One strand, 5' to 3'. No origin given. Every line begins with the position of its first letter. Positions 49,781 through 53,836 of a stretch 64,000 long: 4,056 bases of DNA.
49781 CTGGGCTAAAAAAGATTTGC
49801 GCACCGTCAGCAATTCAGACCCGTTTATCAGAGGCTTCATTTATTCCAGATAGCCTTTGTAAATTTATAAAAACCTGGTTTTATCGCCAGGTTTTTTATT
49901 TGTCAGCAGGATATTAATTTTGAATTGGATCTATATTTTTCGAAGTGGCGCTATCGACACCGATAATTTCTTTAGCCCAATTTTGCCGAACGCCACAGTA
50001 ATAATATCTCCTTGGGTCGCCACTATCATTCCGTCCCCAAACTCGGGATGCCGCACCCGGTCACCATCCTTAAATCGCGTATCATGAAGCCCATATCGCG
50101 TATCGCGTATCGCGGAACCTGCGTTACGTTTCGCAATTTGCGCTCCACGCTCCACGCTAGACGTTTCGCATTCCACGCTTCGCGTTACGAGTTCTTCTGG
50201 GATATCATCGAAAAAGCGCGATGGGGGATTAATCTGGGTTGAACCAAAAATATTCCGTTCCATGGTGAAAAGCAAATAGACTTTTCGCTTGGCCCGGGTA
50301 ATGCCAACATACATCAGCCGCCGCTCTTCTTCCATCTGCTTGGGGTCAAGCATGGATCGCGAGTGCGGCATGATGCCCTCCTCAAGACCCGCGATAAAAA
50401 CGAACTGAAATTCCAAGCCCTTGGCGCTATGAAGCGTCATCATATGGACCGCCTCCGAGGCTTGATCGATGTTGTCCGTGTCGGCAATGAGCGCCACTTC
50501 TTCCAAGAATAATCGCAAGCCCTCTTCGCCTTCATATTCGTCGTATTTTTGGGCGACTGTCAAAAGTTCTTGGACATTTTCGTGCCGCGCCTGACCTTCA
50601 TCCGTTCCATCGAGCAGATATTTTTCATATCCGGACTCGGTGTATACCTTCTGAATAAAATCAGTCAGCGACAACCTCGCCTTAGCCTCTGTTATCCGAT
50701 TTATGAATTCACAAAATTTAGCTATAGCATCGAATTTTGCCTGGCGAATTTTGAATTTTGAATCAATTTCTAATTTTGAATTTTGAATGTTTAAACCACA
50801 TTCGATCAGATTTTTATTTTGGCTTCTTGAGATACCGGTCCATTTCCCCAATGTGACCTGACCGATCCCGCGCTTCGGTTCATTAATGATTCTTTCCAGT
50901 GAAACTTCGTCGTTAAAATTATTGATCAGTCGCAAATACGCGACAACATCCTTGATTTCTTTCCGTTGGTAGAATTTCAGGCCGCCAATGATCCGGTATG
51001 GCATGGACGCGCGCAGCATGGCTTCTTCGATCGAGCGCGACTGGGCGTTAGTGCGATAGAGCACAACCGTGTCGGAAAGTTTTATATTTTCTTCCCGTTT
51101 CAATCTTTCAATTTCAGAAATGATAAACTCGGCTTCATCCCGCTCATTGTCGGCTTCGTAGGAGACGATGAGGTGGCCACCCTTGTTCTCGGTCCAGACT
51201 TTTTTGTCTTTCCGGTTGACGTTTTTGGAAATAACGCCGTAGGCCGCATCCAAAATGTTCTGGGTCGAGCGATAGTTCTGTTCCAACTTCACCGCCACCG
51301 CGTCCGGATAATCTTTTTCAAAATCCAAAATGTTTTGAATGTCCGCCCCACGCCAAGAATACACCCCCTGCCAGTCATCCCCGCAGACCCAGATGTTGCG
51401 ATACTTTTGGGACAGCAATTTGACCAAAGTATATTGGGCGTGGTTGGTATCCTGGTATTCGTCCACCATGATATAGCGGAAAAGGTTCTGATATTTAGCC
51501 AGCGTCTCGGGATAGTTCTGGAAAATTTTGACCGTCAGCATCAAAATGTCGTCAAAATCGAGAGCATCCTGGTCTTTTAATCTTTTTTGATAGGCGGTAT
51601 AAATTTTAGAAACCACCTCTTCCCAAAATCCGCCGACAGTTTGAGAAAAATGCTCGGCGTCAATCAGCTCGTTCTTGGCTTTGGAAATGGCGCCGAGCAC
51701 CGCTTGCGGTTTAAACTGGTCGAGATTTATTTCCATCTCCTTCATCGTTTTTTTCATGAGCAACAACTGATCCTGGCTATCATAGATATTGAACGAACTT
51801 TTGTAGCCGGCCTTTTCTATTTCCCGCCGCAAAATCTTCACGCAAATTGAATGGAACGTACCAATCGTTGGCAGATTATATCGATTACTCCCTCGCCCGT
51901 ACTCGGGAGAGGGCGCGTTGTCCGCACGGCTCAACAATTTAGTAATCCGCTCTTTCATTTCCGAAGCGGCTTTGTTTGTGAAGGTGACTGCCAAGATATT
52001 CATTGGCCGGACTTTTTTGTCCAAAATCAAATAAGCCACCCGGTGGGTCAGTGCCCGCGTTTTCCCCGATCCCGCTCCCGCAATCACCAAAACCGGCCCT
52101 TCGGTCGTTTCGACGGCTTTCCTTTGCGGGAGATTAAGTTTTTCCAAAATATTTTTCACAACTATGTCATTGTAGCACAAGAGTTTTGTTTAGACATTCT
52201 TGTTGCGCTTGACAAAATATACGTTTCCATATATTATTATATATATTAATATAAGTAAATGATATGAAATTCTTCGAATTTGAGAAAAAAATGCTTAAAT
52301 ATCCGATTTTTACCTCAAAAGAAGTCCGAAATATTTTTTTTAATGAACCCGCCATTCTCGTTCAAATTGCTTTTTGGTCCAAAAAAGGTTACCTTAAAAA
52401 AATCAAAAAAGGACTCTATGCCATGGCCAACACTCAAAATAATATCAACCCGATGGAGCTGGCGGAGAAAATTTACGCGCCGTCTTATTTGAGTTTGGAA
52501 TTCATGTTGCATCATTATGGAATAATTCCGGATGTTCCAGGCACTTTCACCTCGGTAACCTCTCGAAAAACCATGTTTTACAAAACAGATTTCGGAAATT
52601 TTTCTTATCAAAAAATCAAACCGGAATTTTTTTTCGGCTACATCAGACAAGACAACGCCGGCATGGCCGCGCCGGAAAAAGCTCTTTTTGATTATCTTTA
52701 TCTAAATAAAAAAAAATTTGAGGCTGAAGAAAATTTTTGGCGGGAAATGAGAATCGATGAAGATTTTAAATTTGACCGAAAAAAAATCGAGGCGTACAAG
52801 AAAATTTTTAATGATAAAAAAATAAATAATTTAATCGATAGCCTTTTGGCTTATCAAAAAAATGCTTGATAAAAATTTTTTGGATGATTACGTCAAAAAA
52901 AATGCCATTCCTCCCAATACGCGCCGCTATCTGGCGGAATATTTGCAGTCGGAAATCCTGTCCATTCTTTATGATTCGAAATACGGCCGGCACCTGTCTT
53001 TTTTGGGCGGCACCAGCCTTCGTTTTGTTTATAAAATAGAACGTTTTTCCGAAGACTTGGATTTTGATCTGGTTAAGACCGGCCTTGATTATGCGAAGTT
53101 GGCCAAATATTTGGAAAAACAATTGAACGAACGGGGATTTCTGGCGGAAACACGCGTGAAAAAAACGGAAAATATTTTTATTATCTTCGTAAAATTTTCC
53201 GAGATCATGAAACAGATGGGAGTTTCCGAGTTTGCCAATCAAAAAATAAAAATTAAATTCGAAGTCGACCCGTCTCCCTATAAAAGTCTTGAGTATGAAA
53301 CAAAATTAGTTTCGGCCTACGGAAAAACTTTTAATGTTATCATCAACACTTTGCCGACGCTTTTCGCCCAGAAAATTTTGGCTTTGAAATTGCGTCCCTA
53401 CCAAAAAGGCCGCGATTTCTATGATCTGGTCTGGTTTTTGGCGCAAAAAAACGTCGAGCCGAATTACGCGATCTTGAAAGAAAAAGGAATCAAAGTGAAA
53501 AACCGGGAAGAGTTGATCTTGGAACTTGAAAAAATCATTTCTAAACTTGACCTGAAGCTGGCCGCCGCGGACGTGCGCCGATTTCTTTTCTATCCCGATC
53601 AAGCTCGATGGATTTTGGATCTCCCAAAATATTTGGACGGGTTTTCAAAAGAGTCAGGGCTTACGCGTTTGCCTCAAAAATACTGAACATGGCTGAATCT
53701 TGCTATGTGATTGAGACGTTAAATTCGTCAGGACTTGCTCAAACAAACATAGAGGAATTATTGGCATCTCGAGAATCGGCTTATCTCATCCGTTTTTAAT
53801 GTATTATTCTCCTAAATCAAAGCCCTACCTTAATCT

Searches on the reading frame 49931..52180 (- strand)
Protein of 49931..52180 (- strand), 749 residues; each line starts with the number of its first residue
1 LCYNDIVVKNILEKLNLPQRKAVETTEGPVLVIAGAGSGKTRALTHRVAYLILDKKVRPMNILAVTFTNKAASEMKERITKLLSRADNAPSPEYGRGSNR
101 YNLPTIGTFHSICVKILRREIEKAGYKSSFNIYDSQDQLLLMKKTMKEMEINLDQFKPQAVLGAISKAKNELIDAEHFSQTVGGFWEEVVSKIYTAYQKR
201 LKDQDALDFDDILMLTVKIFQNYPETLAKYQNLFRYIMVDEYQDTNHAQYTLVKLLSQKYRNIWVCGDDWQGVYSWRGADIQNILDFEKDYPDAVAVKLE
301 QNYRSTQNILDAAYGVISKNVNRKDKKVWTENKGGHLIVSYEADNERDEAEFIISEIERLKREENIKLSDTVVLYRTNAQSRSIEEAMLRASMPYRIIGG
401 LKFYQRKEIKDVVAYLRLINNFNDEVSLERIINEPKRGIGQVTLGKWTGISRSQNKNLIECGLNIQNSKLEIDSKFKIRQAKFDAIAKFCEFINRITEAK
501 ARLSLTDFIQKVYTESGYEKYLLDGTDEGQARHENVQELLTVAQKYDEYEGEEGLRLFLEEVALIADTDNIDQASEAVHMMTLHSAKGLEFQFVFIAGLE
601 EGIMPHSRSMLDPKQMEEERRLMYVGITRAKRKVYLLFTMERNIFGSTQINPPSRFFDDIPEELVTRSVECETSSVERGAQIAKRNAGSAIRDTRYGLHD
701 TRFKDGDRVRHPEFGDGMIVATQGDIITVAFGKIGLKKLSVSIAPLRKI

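Call 10: search_protein_families(library=pfam, proteins=[window:49931-52180:-])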
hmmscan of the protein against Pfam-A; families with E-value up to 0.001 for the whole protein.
window:49931-52180:- (749 aa): 7 families
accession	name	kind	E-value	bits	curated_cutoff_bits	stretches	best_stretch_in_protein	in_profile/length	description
PF00580.27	UvrD-helicase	-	4e-89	299.3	23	1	16-292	2-271/271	UvrD/REP helicase N-terminal domain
PF13361.12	UvrD_C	-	3.6e-77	260.6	25.6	1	297-638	1-347/350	UvrD-like helicase C-terminal domain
PF13245.12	AAA_19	-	1.3e-20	74.3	25.1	1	19-275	1-132/134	AAA domain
PF13538.12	UvrD_C_2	-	2.7e-11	43.6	27.4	1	578-637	2-52/52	UvrD-like helicase C-terminal domain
PF21196.3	PcrA_UvrD_tudor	-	1.7e-06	28.2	23.9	1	706-748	2-48/48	PcrA/UvrD tudor domain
PF01443.25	Viral_helicase1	-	4.9e-06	27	21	0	556-636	157-226/228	Viral superfamily 1 RNA helicase core domain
PF13604.12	AAA_30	-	0.00048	20.4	27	0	15-79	2-66/191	AAA domain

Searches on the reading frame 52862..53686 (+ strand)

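Call 10: search_protein_families(library=pfam, proteins=[window:52862-53686:+])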
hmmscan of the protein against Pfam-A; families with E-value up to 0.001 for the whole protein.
window:52862-53686:+ (274 aa): 1 family
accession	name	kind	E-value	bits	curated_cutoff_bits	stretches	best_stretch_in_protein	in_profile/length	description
PF08843.17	AbiEii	-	5.4e-22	79.3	22.5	1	33-240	3-218/238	Nucleotidyl transferase AbiEii toxin, Type IV TA system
